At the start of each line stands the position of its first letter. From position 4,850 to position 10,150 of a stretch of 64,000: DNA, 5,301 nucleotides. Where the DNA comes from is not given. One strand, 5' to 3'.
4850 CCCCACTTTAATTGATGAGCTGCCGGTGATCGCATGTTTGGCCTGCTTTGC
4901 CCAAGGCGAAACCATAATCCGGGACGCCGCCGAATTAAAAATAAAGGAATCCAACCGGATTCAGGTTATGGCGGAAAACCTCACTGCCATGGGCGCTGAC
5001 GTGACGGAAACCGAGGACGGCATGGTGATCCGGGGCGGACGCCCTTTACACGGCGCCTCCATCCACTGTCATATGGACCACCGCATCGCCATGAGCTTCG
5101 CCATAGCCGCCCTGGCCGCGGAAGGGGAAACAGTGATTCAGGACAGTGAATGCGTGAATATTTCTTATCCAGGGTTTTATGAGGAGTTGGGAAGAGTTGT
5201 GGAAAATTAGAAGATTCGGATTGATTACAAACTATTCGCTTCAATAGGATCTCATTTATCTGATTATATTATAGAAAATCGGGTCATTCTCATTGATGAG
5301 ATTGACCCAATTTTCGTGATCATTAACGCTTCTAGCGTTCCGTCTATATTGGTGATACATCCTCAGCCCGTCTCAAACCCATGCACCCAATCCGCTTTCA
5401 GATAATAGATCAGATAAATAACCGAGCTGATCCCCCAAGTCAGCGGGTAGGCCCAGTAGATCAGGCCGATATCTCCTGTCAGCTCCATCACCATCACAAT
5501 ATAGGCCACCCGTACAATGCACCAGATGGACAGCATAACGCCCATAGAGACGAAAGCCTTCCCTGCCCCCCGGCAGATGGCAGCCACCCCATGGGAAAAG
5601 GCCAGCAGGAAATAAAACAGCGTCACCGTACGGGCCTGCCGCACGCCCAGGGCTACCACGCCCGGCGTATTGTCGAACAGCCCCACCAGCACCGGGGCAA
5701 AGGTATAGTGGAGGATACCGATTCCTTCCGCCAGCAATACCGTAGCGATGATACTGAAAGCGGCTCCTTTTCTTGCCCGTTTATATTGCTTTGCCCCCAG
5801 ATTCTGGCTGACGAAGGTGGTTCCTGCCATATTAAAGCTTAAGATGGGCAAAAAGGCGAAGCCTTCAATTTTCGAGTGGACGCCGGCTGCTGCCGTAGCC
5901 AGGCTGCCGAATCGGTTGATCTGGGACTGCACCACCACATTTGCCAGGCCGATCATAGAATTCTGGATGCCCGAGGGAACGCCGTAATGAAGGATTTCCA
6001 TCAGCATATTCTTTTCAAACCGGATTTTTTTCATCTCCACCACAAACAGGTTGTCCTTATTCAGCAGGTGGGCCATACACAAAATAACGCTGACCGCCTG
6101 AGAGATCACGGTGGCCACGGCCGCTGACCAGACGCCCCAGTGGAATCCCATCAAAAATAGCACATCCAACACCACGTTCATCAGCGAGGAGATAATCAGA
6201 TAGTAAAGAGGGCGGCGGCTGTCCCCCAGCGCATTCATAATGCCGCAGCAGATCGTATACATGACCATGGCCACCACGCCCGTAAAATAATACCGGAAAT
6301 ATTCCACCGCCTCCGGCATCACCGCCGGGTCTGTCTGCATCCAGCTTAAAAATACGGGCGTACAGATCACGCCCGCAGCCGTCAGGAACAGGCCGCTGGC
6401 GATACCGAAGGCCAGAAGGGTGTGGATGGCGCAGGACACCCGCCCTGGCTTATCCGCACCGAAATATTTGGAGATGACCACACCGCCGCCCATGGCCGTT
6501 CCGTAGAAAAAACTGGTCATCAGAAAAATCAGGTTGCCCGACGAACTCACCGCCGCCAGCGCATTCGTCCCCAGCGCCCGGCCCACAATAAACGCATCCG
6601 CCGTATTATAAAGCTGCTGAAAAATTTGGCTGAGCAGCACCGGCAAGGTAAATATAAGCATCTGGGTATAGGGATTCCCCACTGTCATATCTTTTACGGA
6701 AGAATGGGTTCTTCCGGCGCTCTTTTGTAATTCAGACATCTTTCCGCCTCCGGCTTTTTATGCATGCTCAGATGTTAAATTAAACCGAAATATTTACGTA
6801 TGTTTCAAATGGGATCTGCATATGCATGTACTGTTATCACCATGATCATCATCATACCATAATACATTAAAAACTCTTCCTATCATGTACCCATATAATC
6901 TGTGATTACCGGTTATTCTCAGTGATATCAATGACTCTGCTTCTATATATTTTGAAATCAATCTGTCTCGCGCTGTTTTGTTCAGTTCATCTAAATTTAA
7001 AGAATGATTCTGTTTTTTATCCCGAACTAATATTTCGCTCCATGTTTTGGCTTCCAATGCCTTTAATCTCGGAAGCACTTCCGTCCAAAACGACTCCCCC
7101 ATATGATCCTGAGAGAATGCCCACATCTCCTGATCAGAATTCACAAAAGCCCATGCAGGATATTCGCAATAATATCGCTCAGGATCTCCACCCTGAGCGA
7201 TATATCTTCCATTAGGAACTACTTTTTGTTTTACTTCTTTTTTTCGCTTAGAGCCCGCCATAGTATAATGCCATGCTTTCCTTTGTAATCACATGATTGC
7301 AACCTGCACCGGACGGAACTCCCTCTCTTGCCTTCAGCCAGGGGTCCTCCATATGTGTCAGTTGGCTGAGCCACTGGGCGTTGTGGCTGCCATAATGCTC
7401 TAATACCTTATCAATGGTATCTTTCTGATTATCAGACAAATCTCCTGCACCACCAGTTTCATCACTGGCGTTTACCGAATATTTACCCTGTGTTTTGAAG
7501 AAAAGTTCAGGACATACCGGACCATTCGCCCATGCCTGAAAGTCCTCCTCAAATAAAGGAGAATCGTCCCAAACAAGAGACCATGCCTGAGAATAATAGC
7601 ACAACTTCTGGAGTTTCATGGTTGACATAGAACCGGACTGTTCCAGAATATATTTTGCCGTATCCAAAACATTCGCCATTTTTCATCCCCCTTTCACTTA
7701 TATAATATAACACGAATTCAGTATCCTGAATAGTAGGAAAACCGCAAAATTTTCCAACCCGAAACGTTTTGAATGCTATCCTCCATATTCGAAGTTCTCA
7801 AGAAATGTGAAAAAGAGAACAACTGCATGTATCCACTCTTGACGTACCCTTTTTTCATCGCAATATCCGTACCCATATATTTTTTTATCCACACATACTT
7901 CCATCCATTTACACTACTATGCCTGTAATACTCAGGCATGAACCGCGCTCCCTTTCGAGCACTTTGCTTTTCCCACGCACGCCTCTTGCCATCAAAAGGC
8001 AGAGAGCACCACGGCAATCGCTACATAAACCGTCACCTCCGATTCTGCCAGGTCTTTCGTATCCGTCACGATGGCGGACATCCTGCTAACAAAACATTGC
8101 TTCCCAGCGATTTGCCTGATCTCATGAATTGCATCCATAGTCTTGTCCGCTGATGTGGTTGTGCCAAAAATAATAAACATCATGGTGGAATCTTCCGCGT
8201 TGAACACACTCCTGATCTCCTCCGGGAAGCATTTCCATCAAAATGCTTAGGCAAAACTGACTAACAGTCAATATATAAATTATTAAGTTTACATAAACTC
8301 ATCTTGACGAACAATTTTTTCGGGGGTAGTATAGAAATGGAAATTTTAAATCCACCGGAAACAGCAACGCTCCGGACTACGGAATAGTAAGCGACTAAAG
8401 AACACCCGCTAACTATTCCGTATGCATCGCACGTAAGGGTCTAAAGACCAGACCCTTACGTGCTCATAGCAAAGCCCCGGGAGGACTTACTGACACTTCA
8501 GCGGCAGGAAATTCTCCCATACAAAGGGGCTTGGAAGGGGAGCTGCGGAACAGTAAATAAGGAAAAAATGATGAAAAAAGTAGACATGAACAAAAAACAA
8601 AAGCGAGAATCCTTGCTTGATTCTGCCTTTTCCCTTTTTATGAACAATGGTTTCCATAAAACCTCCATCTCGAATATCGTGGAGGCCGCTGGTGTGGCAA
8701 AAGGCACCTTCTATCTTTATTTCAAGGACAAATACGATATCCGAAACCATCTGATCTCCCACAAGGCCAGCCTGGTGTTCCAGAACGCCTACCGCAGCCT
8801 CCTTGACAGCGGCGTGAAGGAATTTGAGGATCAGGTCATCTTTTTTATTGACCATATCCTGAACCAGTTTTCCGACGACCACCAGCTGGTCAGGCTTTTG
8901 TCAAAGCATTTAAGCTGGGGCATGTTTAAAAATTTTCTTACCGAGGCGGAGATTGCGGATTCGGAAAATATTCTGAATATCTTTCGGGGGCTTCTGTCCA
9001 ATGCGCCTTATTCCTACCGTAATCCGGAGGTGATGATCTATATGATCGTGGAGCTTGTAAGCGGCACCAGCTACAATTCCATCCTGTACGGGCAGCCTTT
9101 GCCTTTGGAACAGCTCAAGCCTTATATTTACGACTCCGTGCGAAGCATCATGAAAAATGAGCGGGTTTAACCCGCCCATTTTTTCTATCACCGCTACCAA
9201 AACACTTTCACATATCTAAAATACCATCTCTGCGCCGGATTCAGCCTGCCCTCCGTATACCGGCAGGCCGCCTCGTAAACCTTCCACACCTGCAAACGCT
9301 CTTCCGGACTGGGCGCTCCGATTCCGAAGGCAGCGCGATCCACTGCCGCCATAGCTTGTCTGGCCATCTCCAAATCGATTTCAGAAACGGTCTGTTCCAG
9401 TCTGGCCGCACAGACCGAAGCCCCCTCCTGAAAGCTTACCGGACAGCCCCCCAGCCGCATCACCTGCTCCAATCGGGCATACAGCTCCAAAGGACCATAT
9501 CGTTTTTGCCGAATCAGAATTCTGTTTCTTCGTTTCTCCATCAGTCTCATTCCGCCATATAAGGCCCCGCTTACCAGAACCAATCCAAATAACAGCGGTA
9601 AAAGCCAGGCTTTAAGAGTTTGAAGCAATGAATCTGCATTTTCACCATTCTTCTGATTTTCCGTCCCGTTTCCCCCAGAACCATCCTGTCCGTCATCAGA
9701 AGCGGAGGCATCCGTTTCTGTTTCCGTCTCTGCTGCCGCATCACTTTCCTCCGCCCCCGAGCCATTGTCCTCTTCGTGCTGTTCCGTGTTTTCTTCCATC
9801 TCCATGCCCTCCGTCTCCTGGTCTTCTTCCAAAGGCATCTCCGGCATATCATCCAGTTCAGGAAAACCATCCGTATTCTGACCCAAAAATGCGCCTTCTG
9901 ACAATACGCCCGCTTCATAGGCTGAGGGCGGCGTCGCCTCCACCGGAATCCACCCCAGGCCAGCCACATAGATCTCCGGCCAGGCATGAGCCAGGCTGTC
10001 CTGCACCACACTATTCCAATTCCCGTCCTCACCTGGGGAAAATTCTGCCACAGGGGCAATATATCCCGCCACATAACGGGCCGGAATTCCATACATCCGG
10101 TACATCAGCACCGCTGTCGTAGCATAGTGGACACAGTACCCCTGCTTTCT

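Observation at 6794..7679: Translationally coupled Panacea (DUF4065) antitoxin + unrecognisable 155-aa partner: candidate novel PanA-PanT toxin-antitoxin (or phage-defence) module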

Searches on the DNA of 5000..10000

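Call 85: search_rna_families(source=window, start=5000, end=10000, threshold=evalue, max_evalue=0.1)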
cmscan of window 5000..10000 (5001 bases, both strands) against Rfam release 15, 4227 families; matches with E-value up to 0.1: 0.
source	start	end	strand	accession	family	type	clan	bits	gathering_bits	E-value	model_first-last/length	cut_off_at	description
